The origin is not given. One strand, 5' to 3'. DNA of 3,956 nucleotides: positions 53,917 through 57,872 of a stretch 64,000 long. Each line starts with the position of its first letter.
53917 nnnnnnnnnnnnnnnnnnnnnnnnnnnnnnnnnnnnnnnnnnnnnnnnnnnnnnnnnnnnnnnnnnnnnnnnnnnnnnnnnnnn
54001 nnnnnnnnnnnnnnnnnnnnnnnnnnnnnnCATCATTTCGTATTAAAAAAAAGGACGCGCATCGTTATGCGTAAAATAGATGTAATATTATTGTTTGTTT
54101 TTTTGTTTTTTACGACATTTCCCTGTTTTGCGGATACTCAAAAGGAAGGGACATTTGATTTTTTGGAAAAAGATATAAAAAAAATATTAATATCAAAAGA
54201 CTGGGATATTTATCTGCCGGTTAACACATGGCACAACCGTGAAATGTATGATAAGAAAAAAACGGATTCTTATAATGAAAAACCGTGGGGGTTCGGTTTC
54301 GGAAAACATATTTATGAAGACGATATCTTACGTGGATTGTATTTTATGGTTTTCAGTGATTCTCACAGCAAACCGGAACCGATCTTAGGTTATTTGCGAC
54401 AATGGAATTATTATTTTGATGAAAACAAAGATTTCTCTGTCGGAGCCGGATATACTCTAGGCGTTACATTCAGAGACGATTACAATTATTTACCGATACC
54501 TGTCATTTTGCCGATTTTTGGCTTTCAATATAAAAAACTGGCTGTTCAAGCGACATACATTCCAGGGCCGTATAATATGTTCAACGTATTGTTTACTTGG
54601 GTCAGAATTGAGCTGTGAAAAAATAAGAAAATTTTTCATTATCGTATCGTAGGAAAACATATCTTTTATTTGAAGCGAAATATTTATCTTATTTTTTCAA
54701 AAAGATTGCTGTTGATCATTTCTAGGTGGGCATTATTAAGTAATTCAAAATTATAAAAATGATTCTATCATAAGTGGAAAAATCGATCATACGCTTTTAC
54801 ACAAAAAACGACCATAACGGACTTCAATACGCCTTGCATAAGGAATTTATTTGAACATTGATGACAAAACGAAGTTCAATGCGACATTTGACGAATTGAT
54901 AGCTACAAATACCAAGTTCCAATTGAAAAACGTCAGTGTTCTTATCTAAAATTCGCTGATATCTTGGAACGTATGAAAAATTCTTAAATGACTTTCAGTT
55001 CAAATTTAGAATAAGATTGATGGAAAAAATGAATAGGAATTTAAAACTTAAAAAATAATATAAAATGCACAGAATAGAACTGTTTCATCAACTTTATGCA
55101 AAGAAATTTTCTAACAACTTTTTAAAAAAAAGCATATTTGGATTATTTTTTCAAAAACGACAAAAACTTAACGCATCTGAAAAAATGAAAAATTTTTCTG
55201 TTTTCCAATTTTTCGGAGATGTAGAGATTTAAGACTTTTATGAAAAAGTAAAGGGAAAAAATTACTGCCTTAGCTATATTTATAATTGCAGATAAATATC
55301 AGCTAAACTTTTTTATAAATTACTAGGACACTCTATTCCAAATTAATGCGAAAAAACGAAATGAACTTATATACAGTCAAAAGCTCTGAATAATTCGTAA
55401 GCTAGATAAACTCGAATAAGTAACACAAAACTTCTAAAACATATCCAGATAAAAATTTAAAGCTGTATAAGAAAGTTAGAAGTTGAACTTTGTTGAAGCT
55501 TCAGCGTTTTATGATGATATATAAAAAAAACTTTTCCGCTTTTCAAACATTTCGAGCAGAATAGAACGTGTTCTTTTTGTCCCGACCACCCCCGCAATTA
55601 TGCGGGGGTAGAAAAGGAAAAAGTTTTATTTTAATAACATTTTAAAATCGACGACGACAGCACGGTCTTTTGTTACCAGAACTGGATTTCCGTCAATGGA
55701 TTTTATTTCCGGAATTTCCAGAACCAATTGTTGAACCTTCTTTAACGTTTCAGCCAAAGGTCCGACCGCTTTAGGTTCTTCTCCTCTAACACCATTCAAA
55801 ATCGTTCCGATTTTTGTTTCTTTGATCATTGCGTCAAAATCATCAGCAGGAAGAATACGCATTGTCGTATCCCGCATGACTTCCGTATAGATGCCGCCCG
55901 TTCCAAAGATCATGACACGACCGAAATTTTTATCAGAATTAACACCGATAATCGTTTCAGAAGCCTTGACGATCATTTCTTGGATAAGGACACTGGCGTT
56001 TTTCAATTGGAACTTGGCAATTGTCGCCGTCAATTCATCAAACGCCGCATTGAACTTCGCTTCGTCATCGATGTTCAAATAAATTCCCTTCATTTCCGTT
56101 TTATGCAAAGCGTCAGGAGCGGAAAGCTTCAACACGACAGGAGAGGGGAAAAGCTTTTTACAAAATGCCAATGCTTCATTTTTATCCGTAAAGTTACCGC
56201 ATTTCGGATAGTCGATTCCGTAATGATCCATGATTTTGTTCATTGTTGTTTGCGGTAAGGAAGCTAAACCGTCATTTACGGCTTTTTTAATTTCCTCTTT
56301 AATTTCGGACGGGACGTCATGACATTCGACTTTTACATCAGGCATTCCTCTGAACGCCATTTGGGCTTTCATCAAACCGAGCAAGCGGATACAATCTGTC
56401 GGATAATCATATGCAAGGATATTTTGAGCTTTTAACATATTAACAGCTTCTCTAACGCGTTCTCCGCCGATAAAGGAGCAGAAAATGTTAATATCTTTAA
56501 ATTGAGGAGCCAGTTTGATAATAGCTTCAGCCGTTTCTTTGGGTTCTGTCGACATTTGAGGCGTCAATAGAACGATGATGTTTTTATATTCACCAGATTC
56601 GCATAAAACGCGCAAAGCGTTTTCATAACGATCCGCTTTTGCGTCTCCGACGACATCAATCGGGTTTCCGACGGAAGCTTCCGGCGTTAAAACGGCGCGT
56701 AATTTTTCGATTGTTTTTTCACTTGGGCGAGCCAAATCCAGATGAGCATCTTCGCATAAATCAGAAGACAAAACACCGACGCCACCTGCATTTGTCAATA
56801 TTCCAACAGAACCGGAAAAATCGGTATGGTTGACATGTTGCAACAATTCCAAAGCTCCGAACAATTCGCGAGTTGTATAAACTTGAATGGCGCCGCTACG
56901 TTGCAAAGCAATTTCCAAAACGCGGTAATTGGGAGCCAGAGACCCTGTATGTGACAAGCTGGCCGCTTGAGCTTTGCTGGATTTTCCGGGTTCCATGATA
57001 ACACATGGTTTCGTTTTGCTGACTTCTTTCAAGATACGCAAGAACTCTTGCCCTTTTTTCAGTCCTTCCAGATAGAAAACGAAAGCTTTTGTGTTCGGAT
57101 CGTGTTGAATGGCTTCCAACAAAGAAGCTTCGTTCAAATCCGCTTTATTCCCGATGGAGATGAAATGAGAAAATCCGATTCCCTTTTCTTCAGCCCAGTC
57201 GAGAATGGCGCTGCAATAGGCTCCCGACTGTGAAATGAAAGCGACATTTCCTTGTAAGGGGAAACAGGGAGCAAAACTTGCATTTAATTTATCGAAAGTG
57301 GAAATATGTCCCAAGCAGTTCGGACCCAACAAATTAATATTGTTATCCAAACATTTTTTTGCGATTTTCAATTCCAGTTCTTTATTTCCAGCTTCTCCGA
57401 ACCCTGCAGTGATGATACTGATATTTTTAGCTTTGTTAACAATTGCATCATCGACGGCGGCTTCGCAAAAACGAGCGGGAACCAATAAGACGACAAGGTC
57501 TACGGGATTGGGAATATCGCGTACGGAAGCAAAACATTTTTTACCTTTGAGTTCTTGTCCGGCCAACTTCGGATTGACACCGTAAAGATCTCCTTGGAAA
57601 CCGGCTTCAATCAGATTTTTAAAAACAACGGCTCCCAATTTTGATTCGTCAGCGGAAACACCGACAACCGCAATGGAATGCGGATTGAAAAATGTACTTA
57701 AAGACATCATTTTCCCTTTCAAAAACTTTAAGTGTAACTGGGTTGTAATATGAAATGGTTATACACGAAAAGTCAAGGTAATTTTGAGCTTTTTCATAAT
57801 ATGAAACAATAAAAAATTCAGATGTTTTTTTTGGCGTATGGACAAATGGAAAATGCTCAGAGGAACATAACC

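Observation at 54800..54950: Inverted decayed fragment of the ADP-forming acetyl-CoA synthetase gene about 0.7 kb beyond its 3' end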

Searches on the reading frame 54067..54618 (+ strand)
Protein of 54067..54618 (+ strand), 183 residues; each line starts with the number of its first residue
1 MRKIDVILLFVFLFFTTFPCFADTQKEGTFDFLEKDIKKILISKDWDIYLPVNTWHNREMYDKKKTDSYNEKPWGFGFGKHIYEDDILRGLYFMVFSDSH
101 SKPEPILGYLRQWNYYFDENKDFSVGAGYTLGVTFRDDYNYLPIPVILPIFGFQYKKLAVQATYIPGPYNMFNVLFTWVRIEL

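Call 6: search_protein_families(library=pfam, proteins=[window:54067-54618:+])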
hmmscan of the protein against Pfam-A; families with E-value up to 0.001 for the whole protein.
window:54067-54618:+ (183 aa): 1 family
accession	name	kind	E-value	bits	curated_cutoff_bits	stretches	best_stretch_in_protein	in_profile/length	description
PF07017.17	PagP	-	3.8e-51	172.8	24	1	37-180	2-144/144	Antimicrobial peptide resistance and lipid A acylation protein PagP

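Call 12: find_encoding_contigs(protein=window:54067-54618:+, flank=4000, max_places=10)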
Protein window:54067-54618:+ (183 aa): 21 contigs read that carry it; 10 places shown.
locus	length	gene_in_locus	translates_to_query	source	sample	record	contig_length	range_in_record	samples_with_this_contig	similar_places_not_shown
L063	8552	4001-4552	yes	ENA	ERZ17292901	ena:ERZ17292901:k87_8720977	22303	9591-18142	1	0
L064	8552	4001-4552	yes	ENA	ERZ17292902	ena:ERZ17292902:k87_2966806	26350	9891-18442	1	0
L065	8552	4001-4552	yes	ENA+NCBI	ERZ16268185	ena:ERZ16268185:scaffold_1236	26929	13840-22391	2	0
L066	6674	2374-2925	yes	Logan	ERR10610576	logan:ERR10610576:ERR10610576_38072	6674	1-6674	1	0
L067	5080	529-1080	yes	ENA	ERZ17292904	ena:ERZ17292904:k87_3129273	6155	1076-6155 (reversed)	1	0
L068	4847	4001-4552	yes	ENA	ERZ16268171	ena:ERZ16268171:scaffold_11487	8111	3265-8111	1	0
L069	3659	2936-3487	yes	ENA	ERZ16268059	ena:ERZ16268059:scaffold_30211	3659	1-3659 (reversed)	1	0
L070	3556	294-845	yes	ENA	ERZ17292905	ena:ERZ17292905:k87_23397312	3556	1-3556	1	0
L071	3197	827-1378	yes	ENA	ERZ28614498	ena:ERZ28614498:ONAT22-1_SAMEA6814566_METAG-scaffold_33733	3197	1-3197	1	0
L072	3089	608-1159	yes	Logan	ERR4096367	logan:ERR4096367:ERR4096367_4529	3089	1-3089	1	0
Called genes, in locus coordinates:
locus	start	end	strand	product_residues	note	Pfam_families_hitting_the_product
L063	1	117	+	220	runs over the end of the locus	PF14622:Ribonucleas_3_3, PF00636:Ribonuclease_3, PF00035:dsrm, PF14709:DND1_DSRM (weak)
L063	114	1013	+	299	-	PF01926:MMR_HSR1, PF02421:FeoB_N, PF03193:RsgA_GTPase (faint), PF04548:AIG1 (weak), PF10662:PduV-EutP (weak), PF00350:Dynamin_N (faint), PF00009:GTP_EFTU, PF07650:KH_2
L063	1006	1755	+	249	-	PF11967:RecO_N, PF02565:RecO_C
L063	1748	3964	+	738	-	PF00521:DNA_topoisoIV, PF03989:DNA_gyraseA_C (faint)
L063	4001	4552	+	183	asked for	PF07017:PagP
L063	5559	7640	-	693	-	PF02629:CoA_binding, PF13380:CoA_binding_2, PF13607:Succ_CoA_lig, PF19045:Ligase_CoA_2, PF13549:ATP-grasp_5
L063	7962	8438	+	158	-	PF00436:SSB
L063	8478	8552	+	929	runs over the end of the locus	PF00521:DNA_topoisoIV, PF03989:DNA_gyraseA_C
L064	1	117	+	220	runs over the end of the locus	PF14622:Ribonucleas_3_3, PF00636:Ribonuclease_3, PF00035:dsrm, PF14709:DND1_DSRM (weak)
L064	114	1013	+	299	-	PF01926:MMR_HSR1, PF02421:FeoB_N, PF03193:RsgA_GTPase (faint), PF04548:AIG1 (weak), PF10662:PduV-EutP (weak), PF00350:Dynamin_N (faint), PF00009:GTP_EFTU, PF07650:KH_2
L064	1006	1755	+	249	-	PF11967:RecO_N, PF02565:RecO_C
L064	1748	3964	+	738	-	PF00521:DNA_topoisoIV, PF03989:DNA_gyraseA_C (faint)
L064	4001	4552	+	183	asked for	PF07017:PagP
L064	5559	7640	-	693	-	PF02629:CoA_binding, PF13380:CoA_binding_2, PF13607:Succ_CoA_lig, PF19045:Ligase_CoA_2, PF13549:ATP-grasp_5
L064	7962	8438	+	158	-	PF00436:SSB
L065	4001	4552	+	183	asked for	PF07017:PagP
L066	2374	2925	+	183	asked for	PF07017:PagP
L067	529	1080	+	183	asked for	PF07017:PagP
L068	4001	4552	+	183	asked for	PF07017:PagP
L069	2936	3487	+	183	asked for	PF07017:PagP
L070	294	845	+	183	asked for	PF07017:PagP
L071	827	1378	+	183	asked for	PF07017:PagP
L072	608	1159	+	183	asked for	PF07017:PagP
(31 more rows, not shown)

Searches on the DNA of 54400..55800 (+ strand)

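Call 20: search_rna_families(source=window, start=54400, end=55800, threshold=evalue, max_evalue=1)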
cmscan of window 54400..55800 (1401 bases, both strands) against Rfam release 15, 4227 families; matches with E-value up to 1: 2.
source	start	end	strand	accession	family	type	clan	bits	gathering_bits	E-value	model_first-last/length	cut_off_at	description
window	55423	55493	-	RF02245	mir-788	Gene; miRNA;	-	22.8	90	0.054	1-80/80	no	mir-788 microRNA precursor family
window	55505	55568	+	RF01189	sn1502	Gene; snRNA; snoRNA; CD-box;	-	22.3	60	0.086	1-87/87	no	Small nucleolar RNA sn1502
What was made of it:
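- Tried and rejected: Rfam gave only two sub-threshold hits to eukaryotic families (call 20).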

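Call 44: search_dna_similar(query=window:54619-55625:+, collection=plasmids, mode=distant, max_rows=8, max_evalue=0.001)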
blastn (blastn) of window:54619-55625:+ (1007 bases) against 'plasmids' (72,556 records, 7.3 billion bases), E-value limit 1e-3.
No match.

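Call 45: search_dna_similar(query=window:54619-55625:+, collection=phages, mode=distant, max_rows=8, max_evalue=0.001)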
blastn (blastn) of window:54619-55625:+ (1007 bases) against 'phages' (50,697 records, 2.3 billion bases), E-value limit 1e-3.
No match.

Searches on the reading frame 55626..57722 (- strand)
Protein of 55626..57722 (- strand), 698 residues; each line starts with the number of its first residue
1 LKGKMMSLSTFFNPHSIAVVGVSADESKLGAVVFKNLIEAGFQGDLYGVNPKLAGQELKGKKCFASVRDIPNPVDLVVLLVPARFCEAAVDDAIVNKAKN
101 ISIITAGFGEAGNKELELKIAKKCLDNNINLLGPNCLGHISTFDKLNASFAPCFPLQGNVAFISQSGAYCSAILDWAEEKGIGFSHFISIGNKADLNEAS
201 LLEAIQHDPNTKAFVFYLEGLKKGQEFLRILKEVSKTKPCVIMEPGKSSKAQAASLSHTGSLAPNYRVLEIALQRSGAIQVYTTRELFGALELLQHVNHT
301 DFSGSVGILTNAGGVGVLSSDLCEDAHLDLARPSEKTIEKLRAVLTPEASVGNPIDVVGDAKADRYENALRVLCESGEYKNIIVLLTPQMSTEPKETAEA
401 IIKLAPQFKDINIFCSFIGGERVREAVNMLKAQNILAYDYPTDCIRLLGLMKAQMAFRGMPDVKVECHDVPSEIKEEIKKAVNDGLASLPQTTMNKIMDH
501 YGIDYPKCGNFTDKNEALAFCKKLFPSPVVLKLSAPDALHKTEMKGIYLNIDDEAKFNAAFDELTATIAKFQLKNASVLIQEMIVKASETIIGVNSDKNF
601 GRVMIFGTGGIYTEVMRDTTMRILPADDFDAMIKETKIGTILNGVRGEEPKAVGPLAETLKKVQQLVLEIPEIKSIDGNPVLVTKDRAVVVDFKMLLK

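Call 6: search_protein_families(library=pfam, proteins=[window:55626-57722:-])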
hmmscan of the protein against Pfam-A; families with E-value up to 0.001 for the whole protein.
window:55626-57722:- (698 aa): 5 families
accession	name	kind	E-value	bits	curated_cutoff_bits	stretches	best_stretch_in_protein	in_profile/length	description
PF13549.11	ATP-grasp_5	-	2.4e-52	178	27.6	1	481-696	2-220/221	ATP-grasp domain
PF13607.11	Succ_CoA_lig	-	6.5e-47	159.2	27.4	1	157-294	1-138/138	Succinyl-CoA ligase like flavodoxin domain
PF13380.12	CoA_binding_2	-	1.8e-19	70.8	22.8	1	16-138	2-112/116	CoA binding domain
PF02629.25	CoA_binding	-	1.9e-16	61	22.3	1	14-107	3-97/97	CoA binding domain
PF19045.5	Ligase_CoA_2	-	8.1e-12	45.9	23.7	1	307-444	2-143/162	Ligase-CoA domain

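Call 7: find_related_loci(query=window:55629-57707:-, collection=genome_contigs, flank=6000)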
Query window:55629-57707:- (693 aa) in genome_contigs; peptide patterns used: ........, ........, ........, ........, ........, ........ (x = any residue, [..] = any of these).
203 stretches matched a pattern; 66 encode a relative of the query (tblastn E <= 1e-3); 61 distinct loci.
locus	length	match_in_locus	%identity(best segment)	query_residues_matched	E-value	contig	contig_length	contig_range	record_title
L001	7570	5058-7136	95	1-693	0e+0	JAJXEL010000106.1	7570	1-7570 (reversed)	MAG: Alphaproteobacteria bacterium isolate C13_60.fa NODE_3215_length_7570_cov_5.258683, whole genome shotgun sequence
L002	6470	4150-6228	94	1-693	0e+0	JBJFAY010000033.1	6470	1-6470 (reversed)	MAG: Alphaproteobacteria bacterium isolate PUUB15_bin.049 NODE_14039_length_6470_cov_4.184879, whole genome shotgun sequ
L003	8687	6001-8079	95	1-693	0e+0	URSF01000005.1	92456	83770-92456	uncultured Rhodospirillaceae bacterium isolate UMGS1296 genome assembly, contig: NODE_93_length_92456_cov_8.081644, whol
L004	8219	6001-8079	94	1-693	0e+0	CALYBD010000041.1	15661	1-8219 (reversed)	MAG: uncultured Alphaproteobacteria bacterium isolate BRZ_CT__bin99 genome assembly, contig: BRZ_CT__NODE_4627_length_15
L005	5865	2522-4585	95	1-688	0e+0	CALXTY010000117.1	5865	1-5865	MAG: uncultured Alphaproteobacteria bacterium isolate BRZ_DM__bin96 genome assembly, contig: BRZ_DM__NODE_18156_length_5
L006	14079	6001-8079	93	1-693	0e+0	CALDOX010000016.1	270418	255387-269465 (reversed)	MAG TPA_asm: uncultured Alphaproteobacteria bacterium isolate SRR6425755_bin.60_CONCOCT_v1.1_MAG genome assembly, contig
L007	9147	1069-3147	93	1-693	0e+0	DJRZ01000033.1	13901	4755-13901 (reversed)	MAG TPA_asm: Alphaproteobacteria bacterium UBA6347 UBA6347_contig_5222, whole genome shotgun sequence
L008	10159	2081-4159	93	1-693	0e+0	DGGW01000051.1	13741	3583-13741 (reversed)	MAG TPA_asm: Alphaproteobacteria bacterium UBA3864 UBA3864_contig_107637, whole genome shotgun sequence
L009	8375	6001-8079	93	1-693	0e+0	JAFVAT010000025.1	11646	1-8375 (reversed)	MAG: Alphaproteobacteria bacterium isolate RGIG5000 Roe_deer_Rumen-5__c3600, whole genome shotgun sequence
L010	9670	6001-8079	93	1-693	0e+0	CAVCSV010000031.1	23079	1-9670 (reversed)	Limosilactobacillus gorillae isolate H07622-L1_cleanbin_000006 genome assembly, contig: Spades_H07622-L1_contig_1209, wh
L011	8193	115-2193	93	1-693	0e+0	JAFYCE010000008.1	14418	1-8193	MAG: Alphaproteobacteria bacterium isolate RGIG6957 Sheep_Rumen.Co__c139818, whole genome shotgun sequence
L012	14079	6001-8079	93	1-693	0e+0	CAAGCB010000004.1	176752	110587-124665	MAG TPA_asm: Alphaproteobacteria bacterium, isolate HGM16793, WGS project CAAGCB010000000 data, contig: SRS476094_28_k11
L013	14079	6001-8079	93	1-693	0e+0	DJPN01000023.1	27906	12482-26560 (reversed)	MAG TPA_asm: Alphaproteobacteria bacterium UBA6411 UBA6411_contig_4700, whole genome shotgun sequence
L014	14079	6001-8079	93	1-693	0e+0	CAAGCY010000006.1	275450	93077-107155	MAG TPA_asm: Alphaproteobacteria bacterium, isolate HGM16787, WGS project CAAGCY010000000 data, contig: SRS476139_58_k11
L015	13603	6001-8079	92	1-693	0e+0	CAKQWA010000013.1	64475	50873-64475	MAG: uncultured Alphaproteobacteria bacterium isolate REFINED_METABAT215_TOP10_CONTIGS_1500_ASSEMBLY_K77_MERGED__Hadza_P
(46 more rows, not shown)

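Call 11: find_encoding_contigs(protein=window:55626-57707:-, flank=4000, max_places=10)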
Protein window:55626-57707:- (693 aa): 2 contigs read that carry it; 1 place shown.
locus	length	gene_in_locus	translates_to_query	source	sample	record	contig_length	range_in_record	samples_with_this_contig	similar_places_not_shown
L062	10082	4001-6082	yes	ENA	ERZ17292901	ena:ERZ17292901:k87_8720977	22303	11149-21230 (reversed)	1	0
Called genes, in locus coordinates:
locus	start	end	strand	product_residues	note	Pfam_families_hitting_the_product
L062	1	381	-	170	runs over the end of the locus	PF01467:CTP_transf_like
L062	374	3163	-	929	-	PF00521:DNA_topoisoIV, PF03989:DNA_gyraseA_C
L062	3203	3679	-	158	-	PF00436:SSB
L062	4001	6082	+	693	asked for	PF02629:CoA_binding, PF13380:CoA_binding_2, PF13607:Succ_CoA_lig, PF19045:Ligase_CoA_2, PF13549:ATP-grasp_5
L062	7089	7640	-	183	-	PF07017:PagP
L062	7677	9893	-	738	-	PF00521:DNA_topoisoIV, PF03989:DNA_gyraseA_C (faint)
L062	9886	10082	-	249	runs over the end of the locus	PF11967:RecO_N, PF02565:RecO_C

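Call 30: find_related_loci(query=window:55629-57707:-, collection=metagenome_contigs, flank=4000)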
Query window:55629-57707:- (693 aa) in metagenome_contigs; peptide patterns used: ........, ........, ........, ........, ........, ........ (x = any residue, [..] = any of these).
242 stretches matched a pattern; 28 encode a relative of the query (tblastn E <= 1e-3); 26 distinct loci.
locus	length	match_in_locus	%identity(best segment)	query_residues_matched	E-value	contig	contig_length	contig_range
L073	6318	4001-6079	94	1-693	0e+0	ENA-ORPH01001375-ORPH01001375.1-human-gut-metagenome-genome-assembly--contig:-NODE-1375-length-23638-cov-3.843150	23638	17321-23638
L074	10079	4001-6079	93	1-693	0e+0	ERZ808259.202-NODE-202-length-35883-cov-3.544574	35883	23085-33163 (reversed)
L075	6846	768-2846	93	1-693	0e+0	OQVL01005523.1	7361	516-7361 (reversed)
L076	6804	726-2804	93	1-693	0e+0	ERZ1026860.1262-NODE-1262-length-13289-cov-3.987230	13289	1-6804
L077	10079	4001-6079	93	1-693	0e+0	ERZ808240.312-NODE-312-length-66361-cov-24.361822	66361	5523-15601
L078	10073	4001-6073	89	1-693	0e+0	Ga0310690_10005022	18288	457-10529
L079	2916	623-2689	89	3-693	0e+0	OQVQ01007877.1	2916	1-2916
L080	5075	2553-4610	89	6-693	0e+0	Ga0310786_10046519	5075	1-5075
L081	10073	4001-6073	86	1-693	0e+0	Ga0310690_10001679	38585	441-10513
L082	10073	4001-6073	86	1-693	0e+0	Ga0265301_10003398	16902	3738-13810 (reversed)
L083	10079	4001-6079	74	1-693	0e+0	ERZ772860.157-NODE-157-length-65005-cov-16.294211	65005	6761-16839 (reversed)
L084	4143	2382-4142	89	1-589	0e+0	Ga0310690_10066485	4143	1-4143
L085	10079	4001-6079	74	1-693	0e+0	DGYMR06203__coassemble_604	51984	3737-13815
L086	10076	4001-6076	74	1-693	0e+0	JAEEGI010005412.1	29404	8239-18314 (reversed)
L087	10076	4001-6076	74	1-693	0e+0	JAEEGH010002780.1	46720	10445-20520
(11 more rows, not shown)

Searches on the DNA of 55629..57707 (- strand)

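Call 24: search_rna_families(sources=[L001, L003, L005, L009, L010], threshold=gathering)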
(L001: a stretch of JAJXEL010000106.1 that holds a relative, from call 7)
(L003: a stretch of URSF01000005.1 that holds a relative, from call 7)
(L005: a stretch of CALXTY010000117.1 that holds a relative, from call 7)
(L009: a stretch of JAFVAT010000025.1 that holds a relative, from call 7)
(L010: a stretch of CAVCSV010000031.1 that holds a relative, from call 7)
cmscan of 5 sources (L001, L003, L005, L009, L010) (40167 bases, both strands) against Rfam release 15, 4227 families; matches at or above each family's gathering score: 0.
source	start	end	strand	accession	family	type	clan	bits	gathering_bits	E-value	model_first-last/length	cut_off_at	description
